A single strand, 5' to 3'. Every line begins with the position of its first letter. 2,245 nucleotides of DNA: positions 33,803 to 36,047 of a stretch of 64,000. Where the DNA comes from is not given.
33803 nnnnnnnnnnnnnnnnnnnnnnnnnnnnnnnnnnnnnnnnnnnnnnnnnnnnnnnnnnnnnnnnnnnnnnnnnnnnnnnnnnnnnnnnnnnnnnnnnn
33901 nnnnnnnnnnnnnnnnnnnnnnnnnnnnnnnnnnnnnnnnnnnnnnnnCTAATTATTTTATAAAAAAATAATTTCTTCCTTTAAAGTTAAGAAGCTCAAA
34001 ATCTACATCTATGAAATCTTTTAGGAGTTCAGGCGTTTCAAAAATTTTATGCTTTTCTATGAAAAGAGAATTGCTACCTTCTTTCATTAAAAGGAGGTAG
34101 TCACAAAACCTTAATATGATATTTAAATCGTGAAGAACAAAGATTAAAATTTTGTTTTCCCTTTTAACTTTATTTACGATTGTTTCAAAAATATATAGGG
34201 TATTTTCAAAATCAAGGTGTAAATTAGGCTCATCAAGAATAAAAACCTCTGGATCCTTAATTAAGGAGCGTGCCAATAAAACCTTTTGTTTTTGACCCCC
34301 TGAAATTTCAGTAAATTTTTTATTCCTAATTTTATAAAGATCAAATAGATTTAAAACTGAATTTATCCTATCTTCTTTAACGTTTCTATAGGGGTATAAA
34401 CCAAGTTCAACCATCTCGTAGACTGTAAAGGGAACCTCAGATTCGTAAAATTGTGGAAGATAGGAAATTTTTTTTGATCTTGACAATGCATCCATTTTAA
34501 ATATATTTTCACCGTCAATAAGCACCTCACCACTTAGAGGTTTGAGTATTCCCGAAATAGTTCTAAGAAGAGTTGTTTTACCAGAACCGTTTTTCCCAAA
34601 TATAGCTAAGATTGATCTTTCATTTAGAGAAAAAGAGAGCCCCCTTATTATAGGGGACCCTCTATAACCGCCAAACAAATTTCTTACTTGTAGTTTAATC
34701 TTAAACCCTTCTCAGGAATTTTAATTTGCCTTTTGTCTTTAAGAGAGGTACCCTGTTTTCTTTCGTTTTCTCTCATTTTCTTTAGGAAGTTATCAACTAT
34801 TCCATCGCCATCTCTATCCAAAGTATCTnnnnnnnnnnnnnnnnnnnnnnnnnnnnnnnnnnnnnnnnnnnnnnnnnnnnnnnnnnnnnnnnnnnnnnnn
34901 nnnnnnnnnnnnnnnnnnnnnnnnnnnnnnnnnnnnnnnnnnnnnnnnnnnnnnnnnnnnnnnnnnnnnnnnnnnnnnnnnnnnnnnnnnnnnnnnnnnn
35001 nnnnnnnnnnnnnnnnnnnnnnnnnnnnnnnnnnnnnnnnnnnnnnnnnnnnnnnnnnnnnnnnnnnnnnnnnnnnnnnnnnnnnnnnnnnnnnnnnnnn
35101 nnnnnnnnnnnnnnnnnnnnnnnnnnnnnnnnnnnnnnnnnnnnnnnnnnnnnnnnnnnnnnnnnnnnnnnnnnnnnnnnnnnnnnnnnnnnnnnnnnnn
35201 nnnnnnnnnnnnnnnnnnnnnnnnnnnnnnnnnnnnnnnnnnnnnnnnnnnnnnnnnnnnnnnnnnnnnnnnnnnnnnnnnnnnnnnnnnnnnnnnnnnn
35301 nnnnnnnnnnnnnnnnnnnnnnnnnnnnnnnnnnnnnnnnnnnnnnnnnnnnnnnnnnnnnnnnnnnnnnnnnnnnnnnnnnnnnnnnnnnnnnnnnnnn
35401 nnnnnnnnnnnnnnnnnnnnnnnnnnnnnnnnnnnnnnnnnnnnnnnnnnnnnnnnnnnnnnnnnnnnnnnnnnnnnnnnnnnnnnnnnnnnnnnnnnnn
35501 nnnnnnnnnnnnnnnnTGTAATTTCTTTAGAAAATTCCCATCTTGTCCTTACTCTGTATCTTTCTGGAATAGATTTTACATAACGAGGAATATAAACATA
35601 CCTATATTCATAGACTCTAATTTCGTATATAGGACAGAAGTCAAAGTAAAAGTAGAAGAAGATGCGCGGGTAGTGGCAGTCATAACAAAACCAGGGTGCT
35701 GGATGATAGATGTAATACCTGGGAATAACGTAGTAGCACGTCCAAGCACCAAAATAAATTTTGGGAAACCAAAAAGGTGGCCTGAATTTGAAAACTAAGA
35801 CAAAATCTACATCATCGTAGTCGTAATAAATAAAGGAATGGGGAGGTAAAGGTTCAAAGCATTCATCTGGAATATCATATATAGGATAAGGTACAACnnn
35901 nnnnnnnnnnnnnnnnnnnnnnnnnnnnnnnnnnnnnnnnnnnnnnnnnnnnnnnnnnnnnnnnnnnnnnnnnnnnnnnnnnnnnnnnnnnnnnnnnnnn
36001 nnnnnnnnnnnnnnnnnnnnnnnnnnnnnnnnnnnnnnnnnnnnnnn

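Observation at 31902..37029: Minus-strand operon: FN3 lipoprotein, DUF4384-like aromatic/charged-repeat protein, small secreted protein, orphan ABC ATPase, sugar-nucleotide dehydratase, radical SAM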

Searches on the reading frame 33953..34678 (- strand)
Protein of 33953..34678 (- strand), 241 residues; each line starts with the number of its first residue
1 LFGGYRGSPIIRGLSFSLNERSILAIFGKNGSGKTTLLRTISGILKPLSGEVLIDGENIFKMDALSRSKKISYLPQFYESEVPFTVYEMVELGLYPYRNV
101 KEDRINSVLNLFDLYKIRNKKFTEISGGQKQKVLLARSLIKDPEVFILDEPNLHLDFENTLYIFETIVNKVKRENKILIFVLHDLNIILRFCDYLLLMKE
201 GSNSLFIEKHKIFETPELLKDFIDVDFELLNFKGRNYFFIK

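Call 3: search_protein_families(library=pfam, proteins=[window:33953-34678:-], max_evalue=0.01)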
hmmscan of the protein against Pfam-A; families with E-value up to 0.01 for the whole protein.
window:33953-34678:- (241 aa): 9 families
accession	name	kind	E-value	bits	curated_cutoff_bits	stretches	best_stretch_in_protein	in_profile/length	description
PF00005.33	ABC_tran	-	1.5e-32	113.5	25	1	12-151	2-135/137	ABC transporter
PF13304.12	AAA_21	-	2.4e-07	31.6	27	1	23-65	1-66/304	AAA domain, putative AbiEii toxin, Type IV TA system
PF02463.25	SMC_N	-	1.1e-05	25.4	40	1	21-174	24-190/220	RecF/RecN/SMC N terminal domain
PF13476.12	AAA_23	-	0.00037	21.6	27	1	12-64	11-63/201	AAA domain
PF13555.12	AAA_29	-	0.001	19.2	27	1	16-47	17-48/61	P-loop containing region of AAA domain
PF13401.12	AAA_22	-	0.0018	19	27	1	20-46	4-30/130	AAA domain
PF01637.24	ATPase_2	-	0.0027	18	33.2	1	19-57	18-50/225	ATPase domain predominantly from Archaea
PF13175.12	AAA_15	-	0.0046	17.1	32.1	1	23-77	25-83/374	AAA ATPase domain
PF25201.1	nSTAND6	-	0.0066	16.9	27.7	0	11-43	8-40/148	Novel STAND NTPase 6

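Call 4: search_protein_families(library=ncbifam, proteins=[window:33953-34678:-], max_evalue=0.01)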
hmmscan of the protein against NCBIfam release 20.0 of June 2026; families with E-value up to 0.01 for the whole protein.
window:33953-34678:- (241 aa): 191 families (the best 25 are shown)
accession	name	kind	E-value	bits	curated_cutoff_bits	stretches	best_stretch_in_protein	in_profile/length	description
NF010068.0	PRK13548.1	equivalog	2.3e-43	148.2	261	1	7-227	17-244/261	heme ABC transporter ATP-binding protein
NF008409.0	PRK11231.1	equivalog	2.2e-42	145.2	375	1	4-229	11-241/255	Fe(3+) dicitrate ABC transporter ATP-binding protein FecE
NF007082.0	PRK09536.1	equivalog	3e-39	135.3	537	1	8-202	16-216/402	corrinoid ABC transporter ATPase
TIGR03873.1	F420-0_ABC_ATP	hypoth_equivalog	1.1e-37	129.7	372.4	1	8-230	14-241/256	putative F420-0 ABC transporter ATP-binding protein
NF040873.1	AztA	equivalog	1.1e-36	126.2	220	1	4-190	1-184/191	zinc ABC transporter ATP-binding protein AztA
TIGR01188.1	drrA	subfamily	2.3e-35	122.3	312.45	1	9-202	7-201/302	daunorubicin resistance ABC transporter, ATP-binding protein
TIGR03410.1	urea_trans_UrtE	equivalog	2.4e-35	122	285.8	1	5-204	10-211/230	urea ABC transporter ATP-binding subunit UrtE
TIGR04521.1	ECF_ATPase_2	equivalog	4e-34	118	330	1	11-221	21-241/279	energy-coupling factor transporter ATPase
TIGR02211.1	LolD_lipo_ex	equivalog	2.1e-32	112.4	307.75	1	10-201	20-217/221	lipoprotein-releasing ABC transporter ATP-binding protein LolD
TIGR03608.1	L_ocin_972_ABC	subfamily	1.8e-31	109.2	254.85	1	7-188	10-197/206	putative bacteriocin export ABC transporter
NF043075.1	MMSYN1_0197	equivalog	5.9e-31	107.6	550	1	5-217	12-225/341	spermidine/putrescine ABC transporter ATP-binding protein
TIGR01842.1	type_I_sec_PrtD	subfamily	1.9e-30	106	510.15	2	123-213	453-541/544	type I secretion system permease/ATPase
NF006987.0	PRK09452.1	equivalog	2.6e-30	105.4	482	1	5-218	27-241/378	spermidine/putrescine ABC transporter ATP-binding protein PotA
TIGR04520.1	ECF_ATPase_1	equivalog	4.7e-30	104.9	315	1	8-222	15-233/269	energy-coupling factor transporter ATPase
NF040840.2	tungstate_WtpC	equivalog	1.8e-29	103.1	440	1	11-217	16-223/347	tungstate ABC transporter ATP-binding protein WtpC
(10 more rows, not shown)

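Call 70: find_homologous_proteins(query=window:33953-34678:-, max_evalue=1e-20)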
Query window:33953-34678:- (241 aa): 1406 proteins with E <= 1e-20 among 7119 candidates; the best 120 are listed.
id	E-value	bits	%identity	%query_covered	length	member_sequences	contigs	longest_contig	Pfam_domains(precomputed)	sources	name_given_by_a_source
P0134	2.5e-151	520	100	100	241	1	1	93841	PF00005.34,PF02463.26,PF13304.13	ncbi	ncbi:MAG: ABC transporter ATP-binding protein [Candidatus Hydrothermales bacterium]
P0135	8.4e-119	413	79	100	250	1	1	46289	PF00005.34,PF13304.13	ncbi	ncbi:MAG: ABC transporter ATP-binding protein [Candidatus Hydrothermales bacterium]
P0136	2.7e-93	330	60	100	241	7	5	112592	PF00005.34,PF13304.13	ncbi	ncbi:MAG: ABC transporter ATP-binding protein [candidate division WOR-3 bacterium]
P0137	2.3e-76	274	62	77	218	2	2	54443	PF00005.34,PF02463.26,PF13304.13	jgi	-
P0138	1.4e-69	252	54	89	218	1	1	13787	PF00005.34,PF02463.26,PF13304.13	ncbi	-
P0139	2.3e-65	238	62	73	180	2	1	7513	PF00005.34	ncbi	-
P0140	2.4e-60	222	52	78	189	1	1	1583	PF00005.34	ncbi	-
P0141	1.7e-58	216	49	77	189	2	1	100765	PF00005.34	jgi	-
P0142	1.0e-41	161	41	91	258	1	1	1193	PF00005.34,PF02463.26,PF13304.13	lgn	-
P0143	1.7e-40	157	39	90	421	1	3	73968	PF00005.34,PF13555.13,PF02463.26,PF13304.13,PF27219.1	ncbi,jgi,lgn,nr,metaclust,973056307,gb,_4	ncbi:MAG: ABC transporter related protein [Desulfotomaculum sp. 46_296]|nr:MAG: ABC transporter rela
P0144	3.3e-40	156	40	83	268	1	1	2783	PF00005.34,PF02463.26,PF13304.13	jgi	jgi:iron complex transport system ATP-binding protein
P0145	1.4e-39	154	37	94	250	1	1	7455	PF00005.34,PF13476.13,PF02463.26,PF13304.13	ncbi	ncbi:MAG: ABC transporter ATP-binding protein [Sarcina sp.]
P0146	1.5e-39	154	39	83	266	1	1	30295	PF00005.34,PF02463.26,PF13304.13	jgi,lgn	jgi:iron complex transport system ATP-binding protein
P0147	1.1e-38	151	37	95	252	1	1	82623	PF00005.34,PF02463.26,PF13304.13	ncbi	-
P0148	1.2e-38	151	35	99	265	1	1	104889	PF00005.34,PF02463.26,PF13304.13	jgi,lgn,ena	-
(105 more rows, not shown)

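Call 71: find_encoding_contigs(protein=P0136, flank=9000, max_places=2)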
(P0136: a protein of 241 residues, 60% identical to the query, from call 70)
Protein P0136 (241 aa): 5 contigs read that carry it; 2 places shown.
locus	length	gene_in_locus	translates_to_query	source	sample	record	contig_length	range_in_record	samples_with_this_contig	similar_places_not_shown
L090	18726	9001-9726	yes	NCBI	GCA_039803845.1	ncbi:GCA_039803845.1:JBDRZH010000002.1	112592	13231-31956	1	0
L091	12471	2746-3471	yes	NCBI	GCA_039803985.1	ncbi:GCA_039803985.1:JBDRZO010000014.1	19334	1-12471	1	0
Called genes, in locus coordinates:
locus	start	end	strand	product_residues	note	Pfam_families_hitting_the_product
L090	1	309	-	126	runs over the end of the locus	PF00072:Response_reg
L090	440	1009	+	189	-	PF01558:POR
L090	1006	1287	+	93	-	PF13187:Fer4_9 (faint), PF12797:Fer4_2 (faint), PF13237:Fer4_10 (weak), PF13459:Fer4_15 (faint), PF14697:Fer4_21, PF12838:Fer4_7, PF00037:Fer4, PF12837:Fer4_6 (weak), +1 more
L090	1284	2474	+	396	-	PF01855:POR_N, PF17147:PFOR_II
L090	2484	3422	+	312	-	PF02775:TPP_enzyme_C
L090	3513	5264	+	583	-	PF01558:POR, PF01855:POR_N, PF17147:PFOR_II (weak)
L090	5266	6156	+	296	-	PF02775:TPP_enzyme_C, PF12367:PFO_beta_C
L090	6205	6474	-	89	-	PF13237:Fer4_10 (faint), PF14697:Fer4_21 (faint), PF12838:Fer4_7, PF13187:Fer4_9 (weak), PF13484:Fer4_16 (faint), PF12797:Fer4_2 (weak), PF00037:Fer4, PF12837:Fer4_6 (weak)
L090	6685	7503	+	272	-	-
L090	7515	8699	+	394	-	PF14326:DUF4384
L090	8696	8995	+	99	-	-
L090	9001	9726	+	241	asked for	PF00005:ABC_tran, PF13304:AAA_21 (faint)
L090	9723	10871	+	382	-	PF01073:3Beta_HSD, PF01370:Epimerase, PF04321:RmlD_sub_bind (faint), PF16363:GDP_Man_Dehyd, PF02719:Polysacc_synt_2, PF07993:NAD_binding_4 (weak)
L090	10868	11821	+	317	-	PF04055:Radical_SAM, PF16199:Radical_SAM_C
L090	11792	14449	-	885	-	PF13646:HEAT_2 (faint)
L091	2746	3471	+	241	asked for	PF00005:ABC_tran, PF13304:AAA_21 (faint)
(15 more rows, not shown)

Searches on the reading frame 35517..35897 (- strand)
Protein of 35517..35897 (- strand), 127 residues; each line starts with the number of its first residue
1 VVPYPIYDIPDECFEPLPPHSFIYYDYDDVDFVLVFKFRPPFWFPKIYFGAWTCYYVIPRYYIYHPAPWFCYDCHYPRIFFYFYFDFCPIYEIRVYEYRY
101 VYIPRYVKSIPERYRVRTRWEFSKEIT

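Call 39: search_protein_representatives(alignment_id=A2)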
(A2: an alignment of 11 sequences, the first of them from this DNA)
Query: 11 sequences, 127 profile positions. Proteins with E-value up to 0.001 (for the whole library): 4; up to 1e-10: 4; up to 1e-30: 3. The best 4 are listed.
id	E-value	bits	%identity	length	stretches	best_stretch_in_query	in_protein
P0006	1.8e-60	219.2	-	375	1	1-126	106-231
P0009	4.9e-46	172.5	-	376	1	1-121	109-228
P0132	1.2e-41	158.3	-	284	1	1-121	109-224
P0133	3.0e-18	82.7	-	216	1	74-127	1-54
